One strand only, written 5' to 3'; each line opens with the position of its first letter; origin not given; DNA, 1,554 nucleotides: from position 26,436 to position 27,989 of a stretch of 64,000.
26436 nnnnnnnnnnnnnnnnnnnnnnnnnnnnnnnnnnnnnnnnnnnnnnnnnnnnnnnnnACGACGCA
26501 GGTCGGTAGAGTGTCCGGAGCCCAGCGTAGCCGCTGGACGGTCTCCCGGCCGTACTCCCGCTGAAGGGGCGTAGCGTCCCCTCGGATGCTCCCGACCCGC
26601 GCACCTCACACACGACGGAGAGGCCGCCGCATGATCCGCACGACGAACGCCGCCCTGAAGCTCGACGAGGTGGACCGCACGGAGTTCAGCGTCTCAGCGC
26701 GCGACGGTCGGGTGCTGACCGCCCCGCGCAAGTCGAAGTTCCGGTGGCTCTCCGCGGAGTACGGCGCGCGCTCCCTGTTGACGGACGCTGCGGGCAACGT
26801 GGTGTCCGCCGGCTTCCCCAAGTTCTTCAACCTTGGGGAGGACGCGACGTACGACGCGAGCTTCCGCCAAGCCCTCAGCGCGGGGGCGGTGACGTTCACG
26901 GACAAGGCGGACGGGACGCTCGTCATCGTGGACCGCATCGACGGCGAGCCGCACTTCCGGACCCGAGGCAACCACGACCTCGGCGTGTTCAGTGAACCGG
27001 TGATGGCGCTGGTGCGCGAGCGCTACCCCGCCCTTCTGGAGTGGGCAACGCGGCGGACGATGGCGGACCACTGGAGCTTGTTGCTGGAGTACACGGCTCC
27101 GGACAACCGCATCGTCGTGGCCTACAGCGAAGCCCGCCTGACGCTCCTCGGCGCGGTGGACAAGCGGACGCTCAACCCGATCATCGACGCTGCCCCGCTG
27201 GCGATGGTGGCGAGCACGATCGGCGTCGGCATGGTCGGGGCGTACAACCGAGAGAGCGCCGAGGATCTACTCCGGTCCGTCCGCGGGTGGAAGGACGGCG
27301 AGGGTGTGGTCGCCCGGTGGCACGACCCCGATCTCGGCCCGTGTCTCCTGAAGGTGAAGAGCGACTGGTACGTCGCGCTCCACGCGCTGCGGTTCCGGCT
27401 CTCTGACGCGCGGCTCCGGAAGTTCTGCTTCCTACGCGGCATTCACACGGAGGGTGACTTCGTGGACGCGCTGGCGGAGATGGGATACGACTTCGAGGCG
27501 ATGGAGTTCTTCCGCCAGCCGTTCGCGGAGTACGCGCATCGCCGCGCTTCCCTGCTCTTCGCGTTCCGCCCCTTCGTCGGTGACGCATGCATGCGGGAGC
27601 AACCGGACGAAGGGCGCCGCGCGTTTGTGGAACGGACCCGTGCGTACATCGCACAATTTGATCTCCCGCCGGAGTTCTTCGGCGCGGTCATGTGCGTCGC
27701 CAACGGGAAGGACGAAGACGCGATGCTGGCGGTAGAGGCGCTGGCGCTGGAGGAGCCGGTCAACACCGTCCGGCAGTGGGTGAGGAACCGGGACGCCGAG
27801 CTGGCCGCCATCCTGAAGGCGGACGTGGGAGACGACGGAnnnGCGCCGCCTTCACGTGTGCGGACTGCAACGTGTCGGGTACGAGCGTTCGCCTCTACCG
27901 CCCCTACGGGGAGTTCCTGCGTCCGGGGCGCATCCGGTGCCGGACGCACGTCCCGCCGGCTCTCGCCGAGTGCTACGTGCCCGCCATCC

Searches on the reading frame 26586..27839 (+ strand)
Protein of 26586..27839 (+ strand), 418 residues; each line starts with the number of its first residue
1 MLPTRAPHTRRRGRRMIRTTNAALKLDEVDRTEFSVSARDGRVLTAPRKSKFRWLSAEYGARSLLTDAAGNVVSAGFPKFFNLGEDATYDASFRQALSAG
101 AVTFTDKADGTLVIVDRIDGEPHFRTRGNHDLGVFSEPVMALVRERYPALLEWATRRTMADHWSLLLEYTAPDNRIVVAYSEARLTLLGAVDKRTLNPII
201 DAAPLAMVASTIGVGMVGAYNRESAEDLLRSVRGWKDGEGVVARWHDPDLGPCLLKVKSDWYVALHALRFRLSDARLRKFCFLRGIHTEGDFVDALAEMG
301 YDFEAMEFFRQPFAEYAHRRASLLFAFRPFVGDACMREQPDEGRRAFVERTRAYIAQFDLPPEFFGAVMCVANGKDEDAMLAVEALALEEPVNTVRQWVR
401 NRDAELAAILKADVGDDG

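Call 19: search_protein_families(library=phrogs, proteins=[window:26586-27839:+], max_evalue=0.001)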
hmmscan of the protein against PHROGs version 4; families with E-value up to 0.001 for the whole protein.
window:26586-27839:+ (418 aa): 1 family
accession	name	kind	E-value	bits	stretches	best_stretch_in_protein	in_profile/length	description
phrog_562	-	tail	3.1e-34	119.5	1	53-388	49-365/377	RNA ligase and tail fiber protein attachment catalyst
